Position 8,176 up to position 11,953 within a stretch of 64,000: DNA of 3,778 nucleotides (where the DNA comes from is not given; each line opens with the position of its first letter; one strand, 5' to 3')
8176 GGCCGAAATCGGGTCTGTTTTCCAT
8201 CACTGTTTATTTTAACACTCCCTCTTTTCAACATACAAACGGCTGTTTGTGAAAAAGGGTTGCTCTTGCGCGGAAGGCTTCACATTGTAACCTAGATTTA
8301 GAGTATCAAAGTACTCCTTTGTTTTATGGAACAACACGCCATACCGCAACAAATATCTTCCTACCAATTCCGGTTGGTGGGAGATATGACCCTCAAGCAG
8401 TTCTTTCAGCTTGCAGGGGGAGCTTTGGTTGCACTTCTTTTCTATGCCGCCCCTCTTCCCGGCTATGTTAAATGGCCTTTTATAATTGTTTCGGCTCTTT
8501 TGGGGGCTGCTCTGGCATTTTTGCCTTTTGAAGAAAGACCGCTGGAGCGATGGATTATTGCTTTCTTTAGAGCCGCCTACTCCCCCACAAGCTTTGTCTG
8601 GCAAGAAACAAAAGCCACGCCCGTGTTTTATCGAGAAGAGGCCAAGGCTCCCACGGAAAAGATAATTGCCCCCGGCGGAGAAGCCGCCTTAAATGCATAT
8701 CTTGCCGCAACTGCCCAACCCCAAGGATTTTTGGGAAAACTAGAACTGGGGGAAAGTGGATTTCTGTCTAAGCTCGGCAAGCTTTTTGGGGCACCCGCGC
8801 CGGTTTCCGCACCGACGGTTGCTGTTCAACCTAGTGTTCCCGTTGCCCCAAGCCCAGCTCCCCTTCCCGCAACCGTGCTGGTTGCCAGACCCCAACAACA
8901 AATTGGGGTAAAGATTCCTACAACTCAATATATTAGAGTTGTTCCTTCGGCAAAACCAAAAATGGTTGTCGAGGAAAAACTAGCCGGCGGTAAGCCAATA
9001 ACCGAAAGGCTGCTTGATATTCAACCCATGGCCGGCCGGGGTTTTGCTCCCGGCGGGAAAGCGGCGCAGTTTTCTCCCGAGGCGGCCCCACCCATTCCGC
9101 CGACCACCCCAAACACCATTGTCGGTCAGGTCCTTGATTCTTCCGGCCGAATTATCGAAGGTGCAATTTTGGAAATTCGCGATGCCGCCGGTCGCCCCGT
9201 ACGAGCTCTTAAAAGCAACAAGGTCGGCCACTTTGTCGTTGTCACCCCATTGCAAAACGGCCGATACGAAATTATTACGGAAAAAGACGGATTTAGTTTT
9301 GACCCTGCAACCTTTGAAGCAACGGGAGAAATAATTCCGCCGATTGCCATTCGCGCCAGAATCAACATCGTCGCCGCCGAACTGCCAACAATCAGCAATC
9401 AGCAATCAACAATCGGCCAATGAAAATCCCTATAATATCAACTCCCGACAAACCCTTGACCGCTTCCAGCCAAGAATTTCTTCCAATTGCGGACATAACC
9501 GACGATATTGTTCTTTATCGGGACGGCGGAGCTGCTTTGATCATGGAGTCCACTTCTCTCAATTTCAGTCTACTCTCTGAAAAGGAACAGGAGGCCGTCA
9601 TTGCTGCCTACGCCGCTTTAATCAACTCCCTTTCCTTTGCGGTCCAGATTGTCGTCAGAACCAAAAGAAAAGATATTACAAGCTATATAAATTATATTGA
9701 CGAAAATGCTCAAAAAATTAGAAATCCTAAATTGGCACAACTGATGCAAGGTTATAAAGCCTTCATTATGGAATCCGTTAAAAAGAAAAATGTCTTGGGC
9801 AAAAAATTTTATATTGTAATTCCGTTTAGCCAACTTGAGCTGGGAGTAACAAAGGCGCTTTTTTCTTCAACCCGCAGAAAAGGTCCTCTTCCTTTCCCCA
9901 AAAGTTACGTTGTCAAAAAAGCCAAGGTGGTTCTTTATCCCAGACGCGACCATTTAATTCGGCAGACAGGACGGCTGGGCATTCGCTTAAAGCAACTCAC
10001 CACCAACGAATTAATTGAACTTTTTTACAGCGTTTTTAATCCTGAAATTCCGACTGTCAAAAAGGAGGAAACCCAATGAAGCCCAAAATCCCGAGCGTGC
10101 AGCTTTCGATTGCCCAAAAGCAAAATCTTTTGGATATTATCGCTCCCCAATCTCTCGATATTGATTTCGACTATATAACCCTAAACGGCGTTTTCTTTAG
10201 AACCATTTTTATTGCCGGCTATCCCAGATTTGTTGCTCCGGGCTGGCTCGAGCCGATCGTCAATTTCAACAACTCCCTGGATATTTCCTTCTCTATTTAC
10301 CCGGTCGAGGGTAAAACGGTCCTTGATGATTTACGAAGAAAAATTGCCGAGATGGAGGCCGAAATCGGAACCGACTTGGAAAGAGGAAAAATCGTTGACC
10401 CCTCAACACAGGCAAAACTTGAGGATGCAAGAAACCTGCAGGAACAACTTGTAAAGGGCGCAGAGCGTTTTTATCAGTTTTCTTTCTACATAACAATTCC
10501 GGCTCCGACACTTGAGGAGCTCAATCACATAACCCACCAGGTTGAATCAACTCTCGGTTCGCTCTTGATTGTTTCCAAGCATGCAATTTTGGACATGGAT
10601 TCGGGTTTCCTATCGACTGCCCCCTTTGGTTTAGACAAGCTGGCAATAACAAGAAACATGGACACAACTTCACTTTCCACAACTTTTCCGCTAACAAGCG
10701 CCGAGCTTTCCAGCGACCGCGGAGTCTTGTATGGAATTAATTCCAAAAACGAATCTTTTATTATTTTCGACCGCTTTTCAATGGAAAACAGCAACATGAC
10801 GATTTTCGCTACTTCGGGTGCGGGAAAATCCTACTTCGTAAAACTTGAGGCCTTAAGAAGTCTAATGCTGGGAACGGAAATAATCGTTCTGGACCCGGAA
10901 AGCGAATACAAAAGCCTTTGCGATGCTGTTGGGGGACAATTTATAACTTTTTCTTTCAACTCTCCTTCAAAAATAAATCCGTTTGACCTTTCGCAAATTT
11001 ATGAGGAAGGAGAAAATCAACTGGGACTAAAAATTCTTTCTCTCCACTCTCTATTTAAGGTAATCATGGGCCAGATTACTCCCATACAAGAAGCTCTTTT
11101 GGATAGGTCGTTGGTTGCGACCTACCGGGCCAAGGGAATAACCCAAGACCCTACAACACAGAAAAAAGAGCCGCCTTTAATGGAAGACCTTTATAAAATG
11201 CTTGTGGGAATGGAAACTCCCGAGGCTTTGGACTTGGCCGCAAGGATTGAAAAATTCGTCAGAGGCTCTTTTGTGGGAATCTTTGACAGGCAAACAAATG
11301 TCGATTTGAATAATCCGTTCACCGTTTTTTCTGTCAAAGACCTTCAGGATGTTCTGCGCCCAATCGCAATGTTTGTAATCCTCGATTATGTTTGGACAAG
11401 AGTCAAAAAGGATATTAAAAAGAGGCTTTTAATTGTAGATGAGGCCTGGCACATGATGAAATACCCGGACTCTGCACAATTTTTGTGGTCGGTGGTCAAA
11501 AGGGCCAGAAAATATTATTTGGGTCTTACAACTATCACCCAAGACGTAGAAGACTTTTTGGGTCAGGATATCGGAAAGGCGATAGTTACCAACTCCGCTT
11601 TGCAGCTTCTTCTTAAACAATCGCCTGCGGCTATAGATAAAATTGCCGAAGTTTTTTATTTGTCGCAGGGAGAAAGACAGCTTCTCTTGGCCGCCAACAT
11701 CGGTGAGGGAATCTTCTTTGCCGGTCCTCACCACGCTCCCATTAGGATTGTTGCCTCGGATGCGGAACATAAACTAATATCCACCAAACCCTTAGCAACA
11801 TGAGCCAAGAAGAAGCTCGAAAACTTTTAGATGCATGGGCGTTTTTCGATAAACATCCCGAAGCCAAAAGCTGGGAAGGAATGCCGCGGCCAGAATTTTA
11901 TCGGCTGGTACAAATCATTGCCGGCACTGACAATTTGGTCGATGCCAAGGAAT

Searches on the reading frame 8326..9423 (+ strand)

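Call 61: search_protein_families(library=pfam, proteins=[window:8326-9423:+], max_evalue=0.001)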
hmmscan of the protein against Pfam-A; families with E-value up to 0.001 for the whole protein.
window:8326-9423:+ (365 aa): 2 families
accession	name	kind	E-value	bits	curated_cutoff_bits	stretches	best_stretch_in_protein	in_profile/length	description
PF13620.12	CarboxypepD_reg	-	9.6e-07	29.5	32.3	1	264-324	1-60/82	Carboxypeptidase regulatory-like domain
PF12666.12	PrgI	-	2e-06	28.7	27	1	6-88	2-87/91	PrgI family protein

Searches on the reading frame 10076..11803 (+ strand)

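Call 61: search_protein_families(library=pfam, proteins=[window:10076-11803:+], max_evalue=0.001)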
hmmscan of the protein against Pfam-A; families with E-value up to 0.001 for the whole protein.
window:10076-11803:+ (575 aa): 3 families
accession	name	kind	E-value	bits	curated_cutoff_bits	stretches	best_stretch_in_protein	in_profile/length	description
PF19044.6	P-loop_TraG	-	1.2e-30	107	25.8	1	235-541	26-346/413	TraG P-loop domain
PF12846.13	AAA_10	-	1.2e-09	38.2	27.5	1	237-505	20-297/362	AAA-like domain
PF01935.23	DUF87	-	2.6e-09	37.9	23.2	1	240-307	25-99/220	Helicase HerA, central domain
